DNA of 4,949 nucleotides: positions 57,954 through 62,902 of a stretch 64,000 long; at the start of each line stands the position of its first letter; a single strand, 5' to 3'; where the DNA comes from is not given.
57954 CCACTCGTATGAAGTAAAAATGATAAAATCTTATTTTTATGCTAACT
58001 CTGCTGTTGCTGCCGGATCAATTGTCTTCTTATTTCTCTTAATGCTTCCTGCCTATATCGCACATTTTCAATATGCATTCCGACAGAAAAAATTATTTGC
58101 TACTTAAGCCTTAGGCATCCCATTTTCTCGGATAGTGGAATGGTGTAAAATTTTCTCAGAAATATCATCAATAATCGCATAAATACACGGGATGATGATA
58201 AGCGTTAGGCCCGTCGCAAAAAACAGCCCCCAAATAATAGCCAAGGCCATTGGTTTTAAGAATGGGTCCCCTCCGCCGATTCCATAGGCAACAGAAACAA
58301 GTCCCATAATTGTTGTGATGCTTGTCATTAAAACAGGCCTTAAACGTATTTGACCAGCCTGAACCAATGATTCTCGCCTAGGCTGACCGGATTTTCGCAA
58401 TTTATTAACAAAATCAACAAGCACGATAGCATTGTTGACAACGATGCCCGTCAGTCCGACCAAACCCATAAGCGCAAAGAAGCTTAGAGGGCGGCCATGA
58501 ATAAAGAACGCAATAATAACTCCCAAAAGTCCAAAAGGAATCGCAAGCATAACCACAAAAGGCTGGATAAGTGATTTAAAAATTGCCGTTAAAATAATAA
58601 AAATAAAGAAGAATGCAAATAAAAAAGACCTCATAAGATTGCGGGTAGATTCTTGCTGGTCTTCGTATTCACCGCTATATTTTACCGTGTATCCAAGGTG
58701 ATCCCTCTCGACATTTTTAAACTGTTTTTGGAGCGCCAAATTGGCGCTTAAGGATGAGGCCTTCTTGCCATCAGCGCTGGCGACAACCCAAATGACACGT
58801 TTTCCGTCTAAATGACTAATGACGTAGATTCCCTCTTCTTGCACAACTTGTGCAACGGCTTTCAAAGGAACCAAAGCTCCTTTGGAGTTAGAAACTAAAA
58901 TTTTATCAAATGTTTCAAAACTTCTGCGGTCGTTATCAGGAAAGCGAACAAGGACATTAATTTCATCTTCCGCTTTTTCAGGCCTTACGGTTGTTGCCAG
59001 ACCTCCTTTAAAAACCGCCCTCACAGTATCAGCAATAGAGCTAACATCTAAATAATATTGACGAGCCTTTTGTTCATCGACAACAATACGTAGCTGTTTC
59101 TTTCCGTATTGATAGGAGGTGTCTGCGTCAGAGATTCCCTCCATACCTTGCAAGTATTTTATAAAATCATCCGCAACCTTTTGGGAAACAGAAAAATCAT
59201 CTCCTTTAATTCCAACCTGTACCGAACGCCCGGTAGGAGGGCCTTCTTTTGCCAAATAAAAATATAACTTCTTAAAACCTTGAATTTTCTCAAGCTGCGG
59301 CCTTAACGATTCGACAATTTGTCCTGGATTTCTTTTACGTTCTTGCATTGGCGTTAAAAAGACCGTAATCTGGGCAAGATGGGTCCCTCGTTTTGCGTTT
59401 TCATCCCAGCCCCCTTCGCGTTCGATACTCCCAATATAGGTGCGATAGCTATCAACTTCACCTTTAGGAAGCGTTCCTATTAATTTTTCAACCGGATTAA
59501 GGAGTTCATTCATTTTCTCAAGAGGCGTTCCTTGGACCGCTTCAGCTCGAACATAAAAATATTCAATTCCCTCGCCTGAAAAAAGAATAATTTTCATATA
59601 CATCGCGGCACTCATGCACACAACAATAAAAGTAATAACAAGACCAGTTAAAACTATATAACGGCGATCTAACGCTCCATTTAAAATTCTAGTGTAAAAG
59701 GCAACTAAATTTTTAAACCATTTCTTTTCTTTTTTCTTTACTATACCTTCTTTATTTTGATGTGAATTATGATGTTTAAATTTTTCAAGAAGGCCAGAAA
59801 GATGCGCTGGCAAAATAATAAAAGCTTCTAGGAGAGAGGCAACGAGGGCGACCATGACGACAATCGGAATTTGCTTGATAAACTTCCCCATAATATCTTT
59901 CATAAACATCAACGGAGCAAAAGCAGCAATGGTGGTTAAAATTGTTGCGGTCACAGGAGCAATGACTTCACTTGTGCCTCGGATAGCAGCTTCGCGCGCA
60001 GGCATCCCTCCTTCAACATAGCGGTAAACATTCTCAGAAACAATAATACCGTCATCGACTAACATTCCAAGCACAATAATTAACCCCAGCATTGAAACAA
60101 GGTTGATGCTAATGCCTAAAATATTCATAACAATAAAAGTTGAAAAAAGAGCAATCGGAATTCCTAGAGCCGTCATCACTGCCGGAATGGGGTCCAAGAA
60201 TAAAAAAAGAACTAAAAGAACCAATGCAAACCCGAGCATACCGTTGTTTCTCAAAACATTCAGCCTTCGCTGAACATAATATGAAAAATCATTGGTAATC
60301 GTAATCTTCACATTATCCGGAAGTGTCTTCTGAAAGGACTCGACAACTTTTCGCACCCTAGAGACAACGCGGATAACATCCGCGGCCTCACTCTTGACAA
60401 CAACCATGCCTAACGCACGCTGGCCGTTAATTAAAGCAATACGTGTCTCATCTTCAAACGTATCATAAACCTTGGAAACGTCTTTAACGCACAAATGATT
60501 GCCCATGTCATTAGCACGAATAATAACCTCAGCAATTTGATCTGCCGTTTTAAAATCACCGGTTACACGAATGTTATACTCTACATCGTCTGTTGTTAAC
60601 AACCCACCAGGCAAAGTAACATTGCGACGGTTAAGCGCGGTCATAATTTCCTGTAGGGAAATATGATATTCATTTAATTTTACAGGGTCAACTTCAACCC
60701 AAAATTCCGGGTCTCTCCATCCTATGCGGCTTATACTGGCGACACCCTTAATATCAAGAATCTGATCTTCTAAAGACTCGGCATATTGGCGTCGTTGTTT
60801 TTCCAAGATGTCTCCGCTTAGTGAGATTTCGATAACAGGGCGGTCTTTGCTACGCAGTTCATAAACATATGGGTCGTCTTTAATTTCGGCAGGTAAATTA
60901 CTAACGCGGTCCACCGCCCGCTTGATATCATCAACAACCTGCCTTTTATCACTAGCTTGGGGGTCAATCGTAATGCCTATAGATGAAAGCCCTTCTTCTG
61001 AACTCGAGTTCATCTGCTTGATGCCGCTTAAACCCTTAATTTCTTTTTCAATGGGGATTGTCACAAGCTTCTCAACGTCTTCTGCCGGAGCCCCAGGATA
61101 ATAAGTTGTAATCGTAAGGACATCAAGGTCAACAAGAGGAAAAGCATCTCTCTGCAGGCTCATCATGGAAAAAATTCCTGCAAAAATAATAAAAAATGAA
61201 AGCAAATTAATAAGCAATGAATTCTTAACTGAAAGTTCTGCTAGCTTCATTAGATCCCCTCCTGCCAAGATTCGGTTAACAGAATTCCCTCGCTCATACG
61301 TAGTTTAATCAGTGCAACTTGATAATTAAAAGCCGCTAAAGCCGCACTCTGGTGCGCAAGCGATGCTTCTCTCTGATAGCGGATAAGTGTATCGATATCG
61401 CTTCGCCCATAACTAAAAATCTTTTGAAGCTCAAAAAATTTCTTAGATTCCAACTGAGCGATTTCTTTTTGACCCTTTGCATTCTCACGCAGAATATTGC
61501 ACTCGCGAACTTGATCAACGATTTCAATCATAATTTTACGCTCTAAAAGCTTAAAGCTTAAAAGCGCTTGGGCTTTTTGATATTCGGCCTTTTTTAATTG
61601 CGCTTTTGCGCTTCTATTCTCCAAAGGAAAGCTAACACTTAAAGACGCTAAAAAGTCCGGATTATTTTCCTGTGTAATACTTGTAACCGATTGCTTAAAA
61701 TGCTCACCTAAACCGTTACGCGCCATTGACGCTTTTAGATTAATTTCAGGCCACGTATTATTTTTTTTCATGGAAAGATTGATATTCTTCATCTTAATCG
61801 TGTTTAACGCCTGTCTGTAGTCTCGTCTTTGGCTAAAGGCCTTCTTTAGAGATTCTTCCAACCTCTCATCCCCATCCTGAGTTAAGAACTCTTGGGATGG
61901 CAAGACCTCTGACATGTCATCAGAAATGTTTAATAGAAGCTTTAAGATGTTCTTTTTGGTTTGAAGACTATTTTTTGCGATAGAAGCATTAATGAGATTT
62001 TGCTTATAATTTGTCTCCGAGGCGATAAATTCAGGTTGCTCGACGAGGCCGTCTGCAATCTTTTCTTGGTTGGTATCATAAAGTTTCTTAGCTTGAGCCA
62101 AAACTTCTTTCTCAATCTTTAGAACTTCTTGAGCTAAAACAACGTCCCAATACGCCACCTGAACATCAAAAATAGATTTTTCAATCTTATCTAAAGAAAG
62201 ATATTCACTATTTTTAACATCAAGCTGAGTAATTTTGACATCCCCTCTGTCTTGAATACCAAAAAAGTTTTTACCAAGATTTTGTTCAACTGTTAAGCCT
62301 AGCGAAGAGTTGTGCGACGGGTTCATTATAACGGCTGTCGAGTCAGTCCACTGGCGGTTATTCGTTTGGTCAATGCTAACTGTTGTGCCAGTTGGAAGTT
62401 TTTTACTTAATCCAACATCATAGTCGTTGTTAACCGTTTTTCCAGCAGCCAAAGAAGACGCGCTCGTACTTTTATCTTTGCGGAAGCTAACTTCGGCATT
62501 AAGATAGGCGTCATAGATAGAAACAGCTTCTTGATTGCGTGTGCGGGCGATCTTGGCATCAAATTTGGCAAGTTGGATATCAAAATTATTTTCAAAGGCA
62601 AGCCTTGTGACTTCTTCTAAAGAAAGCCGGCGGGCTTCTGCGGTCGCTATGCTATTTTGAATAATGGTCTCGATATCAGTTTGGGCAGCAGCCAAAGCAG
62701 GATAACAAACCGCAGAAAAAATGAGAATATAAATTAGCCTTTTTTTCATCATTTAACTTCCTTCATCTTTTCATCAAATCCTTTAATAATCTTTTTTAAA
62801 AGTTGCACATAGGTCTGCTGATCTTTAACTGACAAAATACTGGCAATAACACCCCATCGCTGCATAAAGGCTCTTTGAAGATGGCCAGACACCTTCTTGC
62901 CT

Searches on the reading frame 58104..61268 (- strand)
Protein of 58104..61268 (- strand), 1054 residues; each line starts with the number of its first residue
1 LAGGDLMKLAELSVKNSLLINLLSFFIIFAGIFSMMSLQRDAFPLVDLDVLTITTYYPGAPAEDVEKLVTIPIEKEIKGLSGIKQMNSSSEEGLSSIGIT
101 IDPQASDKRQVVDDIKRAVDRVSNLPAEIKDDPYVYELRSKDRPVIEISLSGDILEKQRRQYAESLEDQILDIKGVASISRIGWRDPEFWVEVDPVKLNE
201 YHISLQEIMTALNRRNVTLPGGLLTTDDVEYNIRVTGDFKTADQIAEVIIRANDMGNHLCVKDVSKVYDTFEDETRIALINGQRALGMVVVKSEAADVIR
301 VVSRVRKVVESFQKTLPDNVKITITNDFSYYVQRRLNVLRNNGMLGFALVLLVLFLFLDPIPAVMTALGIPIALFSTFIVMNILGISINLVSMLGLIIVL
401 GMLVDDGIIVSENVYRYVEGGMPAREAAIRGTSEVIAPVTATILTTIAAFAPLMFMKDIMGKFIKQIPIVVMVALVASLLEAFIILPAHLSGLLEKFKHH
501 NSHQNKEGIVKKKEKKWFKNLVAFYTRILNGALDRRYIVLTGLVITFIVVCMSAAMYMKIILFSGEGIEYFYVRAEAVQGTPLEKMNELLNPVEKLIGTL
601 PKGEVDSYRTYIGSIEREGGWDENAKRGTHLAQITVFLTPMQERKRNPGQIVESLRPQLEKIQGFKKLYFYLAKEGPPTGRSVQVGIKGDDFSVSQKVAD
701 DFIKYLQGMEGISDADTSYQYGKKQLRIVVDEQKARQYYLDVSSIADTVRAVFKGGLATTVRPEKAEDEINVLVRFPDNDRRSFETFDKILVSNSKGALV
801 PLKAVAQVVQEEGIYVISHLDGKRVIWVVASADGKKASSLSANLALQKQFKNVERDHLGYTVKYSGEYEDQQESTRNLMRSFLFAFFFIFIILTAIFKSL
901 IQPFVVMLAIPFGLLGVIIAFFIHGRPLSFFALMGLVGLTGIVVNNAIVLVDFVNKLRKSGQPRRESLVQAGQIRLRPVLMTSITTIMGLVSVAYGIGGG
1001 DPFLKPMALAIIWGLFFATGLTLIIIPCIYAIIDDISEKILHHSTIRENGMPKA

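Call 74: search_protein_families(library=pfam, proteins=[window:58104-61268:-], max_evalue=0.001)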
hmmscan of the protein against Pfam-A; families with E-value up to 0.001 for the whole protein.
window:58104-61268:- (1054 aa): 2 families
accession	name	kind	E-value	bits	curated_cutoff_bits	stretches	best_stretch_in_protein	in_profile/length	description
PF00873.25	ACR_tran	-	5.6e-202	673.7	28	1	10-1033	2-1020/1021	AcrB/AcrD/AcrF family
PF02355.23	SecD_SecF_C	-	4.8e-10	39.6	20.5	1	875-1023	30-176/189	Protein export membrane protein SecD/SecF, C-terminal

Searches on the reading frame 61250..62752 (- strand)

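Call 74: search_protein_families(library=pfam, proteins=[window:61250-62752:-], max_evalue=0.001)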
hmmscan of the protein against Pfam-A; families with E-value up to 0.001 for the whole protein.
window:61250-62752:- (500 aa): 1 family
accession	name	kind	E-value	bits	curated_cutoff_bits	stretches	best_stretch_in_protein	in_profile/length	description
PF02321.23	OEP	-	3e-26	92.8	22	2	298-486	1-184/187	Outer membrane efflux protein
